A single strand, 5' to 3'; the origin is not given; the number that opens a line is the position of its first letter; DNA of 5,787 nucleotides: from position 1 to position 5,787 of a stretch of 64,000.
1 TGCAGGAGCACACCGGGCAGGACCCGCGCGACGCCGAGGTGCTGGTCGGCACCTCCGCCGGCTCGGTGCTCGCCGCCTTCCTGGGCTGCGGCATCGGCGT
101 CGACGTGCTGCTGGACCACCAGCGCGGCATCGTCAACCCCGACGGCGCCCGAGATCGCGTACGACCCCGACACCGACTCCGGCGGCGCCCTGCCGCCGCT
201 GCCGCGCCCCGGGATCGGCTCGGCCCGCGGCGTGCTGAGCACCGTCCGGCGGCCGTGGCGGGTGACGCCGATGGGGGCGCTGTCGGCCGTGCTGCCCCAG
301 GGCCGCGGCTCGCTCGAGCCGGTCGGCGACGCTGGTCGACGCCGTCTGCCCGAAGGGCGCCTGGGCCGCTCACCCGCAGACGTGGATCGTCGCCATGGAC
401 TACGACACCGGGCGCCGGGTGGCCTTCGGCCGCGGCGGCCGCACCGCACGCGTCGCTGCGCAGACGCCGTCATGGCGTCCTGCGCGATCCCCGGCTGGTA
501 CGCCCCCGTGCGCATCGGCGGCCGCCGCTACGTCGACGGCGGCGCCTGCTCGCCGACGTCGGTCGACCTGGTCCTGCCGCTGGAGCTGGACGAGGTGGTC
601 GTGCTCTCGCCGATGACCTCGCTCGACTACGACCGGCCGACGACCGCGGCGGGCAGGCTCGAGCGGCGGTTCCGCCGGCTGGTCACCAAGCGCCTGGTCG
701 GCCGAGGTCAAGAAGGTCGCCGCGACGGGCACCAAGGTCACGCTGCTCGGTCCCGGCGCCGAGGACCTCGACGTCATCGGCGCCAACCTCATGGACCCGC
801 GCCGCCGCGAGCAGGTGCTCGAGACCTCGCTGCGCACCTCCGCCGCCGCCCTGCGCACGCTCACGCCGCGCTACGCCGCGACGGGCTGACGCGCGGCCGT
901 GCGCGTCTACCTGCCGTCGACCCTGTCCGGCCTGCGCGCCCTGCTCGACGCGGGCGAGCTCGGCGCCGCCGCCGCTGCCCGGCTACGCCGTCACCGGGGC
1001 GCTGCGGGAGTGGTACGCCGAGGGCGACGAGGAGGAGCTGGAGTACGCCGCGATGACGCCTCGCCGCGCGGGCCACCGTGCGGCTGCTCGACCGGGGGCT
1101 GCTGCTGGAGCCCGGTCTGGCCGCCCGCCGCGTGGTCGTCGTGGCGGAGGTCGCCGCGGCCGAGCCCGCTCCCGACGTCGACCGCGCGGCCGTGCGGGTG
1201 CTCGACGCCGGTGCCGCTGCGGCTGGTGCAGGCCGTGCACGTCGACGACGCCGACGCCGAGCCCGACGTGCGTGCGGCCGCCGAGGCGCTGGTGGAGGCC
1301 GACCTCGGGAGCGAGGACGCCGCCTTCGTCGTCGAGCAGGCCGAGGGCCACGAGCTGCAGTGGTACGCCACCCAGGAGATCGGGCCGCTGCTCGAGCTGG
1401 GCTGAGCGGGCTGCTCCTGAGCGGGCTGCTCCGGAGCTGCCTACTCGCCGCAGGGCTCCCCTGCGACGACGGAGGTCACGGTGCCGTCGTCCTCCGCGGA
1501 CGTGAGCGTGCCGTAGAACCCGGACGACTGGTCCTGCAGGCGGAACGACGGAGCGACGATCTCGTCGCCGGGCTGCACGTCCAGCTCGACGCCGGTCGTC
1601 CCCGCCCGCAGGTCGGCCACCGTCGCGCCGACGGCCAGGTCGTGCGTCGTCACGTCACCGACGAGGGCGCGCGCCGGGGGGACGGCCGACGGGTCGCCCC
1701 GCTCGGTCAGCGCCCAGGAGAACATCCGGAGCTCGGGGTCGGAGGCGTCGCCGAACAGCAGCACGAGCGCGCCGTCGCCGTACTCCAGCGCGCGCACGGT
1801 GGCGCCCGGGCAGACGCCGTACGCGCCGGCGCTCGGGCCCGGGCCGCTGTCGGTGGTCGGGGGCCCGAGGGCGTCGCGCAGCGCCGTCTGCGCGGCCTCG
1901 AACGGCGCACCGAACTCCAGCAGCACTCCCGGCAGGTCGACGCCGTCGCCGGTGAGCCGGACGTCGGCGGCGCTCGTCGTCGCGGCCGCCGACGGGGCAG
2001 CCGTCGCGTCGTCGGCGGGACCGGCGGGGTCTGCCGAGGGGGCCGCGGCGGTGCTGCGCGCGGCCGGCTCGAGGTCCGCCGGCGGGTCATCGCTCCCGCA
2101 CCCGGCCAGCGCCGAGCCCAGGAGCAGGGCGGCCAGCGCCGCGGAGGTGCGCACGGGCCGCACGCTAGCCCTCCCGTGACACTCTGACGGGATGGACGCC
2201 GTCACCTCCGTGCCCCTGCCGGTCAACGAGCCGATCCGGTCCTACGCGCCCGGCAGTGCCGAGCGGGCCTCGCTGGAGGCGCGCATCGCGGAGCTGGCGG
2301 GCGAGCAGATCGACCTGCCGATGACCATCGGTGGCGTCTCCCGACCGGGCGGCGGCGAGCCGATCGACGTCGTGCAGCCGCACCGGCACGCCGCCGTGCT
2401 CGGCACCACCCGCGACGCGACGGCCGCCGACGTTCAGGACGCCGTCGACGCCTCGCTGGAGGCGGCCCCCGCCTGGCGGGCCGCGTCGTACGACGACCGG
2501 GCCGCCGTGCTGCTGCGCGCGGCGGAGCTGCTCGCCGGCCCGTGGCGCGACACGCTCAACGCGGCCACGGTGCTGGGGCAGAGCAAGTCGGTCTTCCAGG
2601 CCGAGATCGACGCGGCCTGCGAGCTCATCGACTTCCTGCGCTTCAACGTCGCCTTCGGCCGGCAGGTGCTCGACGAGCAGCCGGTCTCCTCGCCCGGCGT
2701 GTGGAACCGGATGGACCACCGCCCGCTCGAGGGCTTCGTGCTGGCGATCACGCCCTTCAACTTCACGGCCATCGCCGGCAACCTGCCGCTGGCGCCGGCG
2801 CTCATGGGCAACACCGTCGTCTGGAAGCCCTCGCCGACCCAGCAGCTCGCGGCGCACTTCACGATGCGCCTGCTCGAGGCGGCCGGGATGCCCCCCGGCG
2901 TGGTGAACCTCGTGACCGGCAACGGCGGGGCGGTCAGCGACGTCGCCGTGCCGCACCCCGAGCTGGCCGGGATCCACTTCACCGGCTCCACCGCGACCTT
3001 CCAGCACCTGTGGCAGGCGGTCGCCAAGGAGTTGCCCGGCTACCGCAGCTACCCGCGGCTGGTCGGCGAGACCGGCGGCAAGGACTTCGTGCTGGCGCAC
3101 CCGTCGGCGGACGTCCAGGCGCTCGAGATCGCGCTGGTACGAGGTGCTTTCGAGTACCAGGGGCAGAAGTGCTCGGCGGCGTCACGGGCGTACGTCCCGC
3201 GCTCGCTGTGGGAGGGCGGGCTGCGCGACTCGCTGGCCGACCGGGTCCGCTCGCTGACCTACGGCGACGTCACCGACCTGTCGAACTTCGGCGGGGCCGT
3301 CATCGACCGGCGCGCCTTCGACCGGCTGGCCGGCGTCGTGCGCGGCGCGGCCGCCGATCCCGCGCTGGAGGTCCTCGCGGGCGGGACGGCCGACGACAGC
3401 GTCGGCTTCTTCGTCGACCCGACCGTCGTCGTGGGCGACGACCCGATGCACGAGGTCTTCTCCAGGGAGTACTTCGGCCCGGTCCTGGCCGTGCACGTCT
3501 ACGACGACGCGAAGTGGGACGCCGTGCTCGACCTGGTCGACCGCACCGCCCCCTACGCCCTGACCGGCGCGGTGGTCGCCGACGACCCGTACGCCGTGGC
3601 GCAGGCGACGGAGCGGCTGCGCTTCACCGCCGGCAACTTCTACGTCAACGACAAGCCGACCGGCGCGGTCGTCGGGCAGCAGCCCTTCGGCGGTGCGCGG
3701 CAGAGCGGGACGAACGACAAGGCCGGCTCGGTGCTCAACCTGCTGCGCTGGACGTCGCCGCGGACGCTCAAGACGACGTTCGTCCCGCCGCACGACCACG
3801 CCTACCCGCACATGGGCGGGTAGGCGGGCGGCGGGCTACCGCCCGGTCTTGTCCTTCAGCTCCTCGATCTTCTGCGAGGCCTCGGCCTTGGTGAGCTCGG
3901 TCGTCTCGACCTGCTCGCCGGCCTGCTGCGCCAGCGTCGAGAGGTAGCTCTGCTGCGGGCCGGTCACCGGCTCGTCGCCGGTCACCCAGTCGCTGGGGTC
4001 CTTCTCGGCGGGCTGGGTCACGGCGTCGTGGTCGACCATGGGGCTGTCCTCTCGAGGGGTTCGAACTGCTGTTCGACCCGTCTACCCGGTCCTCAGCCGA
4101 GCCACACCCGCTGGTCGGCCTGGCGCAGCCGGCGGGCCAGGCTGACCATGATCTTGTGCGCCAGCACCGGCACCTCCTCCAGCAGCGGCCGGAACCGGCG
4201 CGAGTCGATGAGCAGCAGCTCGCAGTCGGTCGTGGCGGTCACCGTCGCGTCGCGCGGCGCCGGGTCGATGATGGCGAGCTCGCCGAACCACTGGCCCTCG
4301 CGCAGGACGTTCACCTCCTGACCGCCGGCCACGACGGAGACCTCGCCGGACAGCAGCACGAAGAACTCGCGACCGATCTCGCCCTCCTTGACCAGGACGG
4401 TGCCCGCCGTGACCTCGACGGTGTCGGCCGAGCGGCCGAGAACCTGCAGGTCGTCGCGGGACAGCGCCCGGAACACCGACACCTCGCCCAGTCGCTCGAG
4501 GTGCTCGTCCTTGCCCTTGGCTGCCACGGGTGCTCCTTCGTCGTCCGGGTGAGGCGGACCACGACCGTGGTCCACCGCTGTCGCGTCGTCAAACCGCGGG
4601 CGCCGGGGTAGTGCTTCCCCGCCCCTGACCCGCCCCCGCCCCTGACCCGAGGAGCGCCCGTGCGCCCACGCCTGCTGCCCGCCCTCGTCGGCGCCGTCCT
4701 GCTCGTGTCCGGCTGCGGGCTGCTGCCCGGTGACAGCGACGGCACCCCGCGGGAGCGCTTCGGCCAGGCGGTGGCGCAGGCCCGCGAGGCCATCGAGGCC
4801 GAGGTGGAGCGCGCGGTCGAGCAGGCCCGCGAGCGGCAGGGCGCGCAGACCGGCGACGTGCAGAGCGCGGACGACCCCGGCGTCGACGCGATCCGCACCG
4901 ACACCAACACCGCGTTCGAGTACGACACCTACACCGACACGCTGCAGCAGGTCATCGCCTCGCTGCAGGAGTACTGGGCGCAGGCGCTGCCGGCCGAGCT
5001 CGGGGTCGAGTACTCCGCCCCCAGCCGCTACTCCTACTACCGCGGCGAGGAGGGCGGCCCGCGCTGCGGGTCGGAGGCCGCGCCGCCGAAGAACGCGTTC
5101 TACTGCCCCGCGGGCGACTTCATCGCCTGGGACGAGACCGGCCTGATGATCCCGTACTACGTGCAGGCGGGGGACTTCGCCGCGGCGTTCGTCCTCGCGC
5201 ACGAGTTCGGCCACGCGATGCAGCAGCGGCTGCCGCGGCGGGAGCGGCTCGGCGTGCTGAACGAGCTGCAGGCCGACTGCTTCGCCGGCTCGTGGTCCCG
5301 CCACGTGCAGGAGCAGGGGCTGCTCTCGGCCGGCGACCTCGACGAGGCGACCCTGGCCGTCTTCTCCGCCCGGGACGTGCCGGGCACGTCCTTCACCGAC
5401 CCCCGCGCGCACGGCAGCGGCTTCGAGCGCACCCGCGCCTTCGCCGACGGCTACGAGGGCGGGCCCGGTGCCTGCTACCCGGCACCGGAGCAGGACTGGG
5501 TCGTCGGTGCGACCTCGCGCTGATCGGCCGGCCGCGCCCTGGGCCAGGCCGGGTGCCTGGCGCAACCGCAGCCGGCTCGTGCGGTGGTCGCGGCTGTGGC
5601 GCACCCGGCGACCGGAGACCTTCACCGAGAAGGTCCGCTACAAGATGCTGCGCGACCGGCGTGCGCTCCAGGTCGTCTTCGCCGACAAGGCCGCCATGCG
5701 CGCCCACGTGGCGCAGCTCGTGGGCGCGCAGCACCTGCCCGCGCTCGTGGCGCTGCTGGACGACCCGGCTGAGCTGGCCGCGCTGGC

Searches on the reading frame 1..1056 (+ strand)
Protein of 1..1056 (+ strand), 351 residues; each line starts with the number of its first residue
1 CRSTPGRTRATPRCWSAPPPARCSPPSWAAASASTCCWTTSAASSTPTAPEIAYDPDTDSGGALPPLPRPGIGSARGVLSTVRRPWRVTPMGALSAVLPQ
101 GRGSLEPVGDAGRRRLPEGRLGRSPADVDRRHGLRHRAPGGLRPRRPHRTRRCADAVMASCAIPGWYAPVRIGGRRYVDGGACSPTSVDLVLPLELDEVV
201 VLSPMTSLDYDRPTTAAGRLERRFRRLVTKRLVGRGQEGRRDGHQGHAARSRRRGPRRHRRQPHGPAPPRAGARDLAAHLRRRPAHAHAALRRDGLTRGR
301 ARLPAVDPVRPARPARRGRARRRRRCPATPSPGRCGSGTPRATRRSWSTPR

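Call 53: search_protein_families(library=pfam, proteins=[window:1-1056:+], max_evalue=0.01)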
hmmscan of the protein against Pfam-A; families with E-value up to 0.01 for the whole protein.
window:1-1056:+ (351 aa): 1 family
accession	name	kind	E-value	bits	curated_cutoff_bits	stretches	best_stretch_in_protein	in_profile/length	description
PF01734.28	Patatin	-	8.4e-12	46.1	27.7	1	127-190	126-189/191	Patatin-like phospholipase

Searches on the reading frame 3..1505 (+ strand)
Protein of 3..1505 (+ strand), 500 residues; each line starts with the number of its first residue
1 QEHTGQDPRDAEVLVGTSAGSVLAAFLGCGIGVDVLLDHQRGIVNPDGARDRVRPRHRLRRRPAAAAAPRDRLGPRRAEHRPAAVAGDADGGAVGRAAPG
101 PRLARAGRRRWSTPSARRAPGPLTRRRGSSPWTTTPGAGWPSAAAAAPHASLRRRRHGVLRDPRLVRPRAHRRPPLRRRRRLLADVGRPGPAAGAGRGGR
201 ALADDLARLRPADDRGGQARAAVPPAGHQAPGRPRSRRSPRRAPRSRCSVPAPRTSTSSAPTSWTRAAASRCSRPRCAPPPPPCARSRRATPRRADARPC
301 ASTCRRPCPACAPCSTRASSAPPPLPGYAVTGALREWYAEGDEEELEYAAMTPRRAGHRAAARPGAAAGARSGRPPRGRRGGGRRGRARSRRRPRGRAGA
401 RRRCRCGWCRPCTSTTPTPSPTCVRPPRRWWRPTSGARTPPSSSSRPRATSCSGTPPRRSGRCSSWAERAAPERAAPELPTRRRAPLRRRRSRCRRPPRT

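Call 53: search_protein_families(library=pfam, proteins=[window:3-1505:+], max_evalue=0.01)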
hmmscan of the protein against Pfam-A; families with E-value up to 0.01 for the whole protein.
window:3-1505:+ (500 aa): 2 families
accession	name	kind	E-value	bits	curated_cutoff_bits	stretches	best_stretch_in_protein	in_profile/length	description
PF21853.1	DUF6912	-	2.4e-08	34.7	27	1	321-352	21-51/160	Family of unknown function (DUF6912)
PF01734.28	Patatin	-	0.006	17.2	27.7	0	11-73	28-83/191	Patatin-like phospholipase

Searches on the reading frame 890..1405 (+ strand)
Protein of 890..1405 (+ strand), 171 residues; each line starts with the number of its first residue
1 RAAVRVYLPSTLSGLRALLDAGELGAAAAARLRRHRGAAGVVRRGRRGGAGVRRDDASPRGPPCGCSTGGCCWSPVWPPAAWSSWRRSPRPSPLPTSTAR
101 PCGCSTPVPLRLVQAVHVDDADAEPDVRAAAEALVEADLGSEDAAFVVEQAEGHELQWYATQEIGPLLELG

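Call 53: search_protein_families(library=pfam, proteins=[window:890-1405:+], max_evalue=0.01)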
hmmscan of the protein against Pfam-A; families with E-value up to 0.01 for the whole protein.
window:890-1405:+ (171 aa): 1 family
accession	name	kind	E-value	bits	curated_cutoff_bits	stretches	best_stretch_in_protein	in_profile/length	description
PF21853.1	DUF6912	-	7.7e-28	98.1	27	2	105-168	97-160/160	Family of unknown function (DUF6912)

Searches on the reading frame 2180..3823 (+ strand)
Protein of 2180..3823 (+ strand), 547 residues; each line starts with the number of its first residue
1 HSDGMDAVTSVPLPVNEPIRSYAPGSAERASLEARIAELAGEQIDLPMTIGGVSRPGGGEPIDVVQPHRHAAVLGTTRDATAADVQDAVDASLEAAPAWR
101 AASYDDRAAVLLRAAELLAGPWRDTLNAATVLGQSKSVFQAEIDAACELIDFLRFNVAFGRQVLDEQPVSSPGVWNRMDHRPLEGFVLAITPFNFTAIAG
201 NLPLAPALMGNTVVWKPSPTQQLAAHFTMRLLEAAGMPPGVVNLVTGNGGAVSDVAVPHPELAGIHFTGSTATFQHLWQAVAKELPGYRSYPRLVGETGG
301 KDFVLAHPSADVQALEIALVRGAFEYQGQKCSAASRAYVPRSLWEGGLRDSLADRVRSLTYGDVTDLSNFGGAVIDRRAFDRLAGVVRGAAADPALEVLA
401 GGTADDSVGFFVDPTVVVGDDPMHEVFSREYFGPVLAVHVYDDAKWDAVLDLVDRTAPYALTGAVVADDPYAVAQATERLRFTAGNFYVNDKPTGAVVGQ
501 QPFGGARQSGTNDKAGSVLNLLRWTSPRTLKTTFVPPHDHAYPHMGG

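Call 45: search_protein_families(library=pfam, proteins=[window:2180-3823:+], max_evalue=0.001)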
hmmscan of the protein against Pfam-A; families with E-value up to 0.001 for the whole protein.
window:2180-3823:+ (547 aa): 1 family
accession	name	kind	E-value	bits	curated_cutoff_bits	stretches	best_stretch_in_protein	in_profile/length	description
PF00171.27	Aldedh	-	1.9e-94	317.3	23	1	60-517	7-449/461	Aldehyde dehydrogenase family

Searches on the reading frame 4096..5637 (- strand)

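Call 53: search_protein_families(library=pfam, proteins=[window:4096-5637:-], max_evalue=0.01)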
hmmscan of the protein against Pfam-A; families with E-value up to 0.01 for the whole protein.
window:4096-5637:- (514 aa): 2 families
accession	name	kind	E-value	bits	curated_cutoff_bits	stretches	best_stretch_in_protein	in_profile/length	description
PF00027.35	cNMP_binding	-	2.9e-20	72.5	27.5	1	407-488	2-88/89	Cyclic nucleotide-binding domain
PF05899.18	Cupin_3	-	0.0059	16.7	23.5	0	403-448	8-51/74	EutQ-like cupin domain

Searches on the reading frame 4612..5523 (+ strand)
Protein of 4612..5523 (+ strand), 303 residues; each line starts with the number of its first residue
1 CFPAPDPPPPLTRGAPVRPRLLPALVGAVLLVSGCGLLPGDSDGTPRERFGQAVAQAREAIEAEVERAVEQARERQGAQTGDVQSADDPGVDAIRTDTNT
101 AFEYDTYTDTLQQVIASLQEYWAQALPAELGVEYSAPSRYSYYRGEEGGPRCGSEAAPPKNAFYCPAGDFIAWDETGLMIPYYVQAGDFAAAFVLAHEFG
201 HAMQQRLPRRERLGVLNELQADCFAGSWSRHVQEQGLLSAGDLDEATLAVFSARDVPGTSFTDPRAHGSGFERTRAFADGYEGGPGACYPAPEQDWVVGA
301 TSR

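Call 45: search_protein_families(library=pfam, proteins=[window:4612-5523:+], max_evalue=0.001)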
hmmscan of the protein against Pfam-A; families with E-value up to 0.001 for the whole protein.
window:4612-5523:+ (303 aa): 1 family
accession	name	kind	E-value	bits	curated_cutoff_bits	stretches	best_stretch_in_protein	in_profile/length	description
PF04228.19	Zn_peptidase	-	1.6e-19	70.9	23.2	1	105-285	83-283/290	Putative neutral zinc metallopeptidase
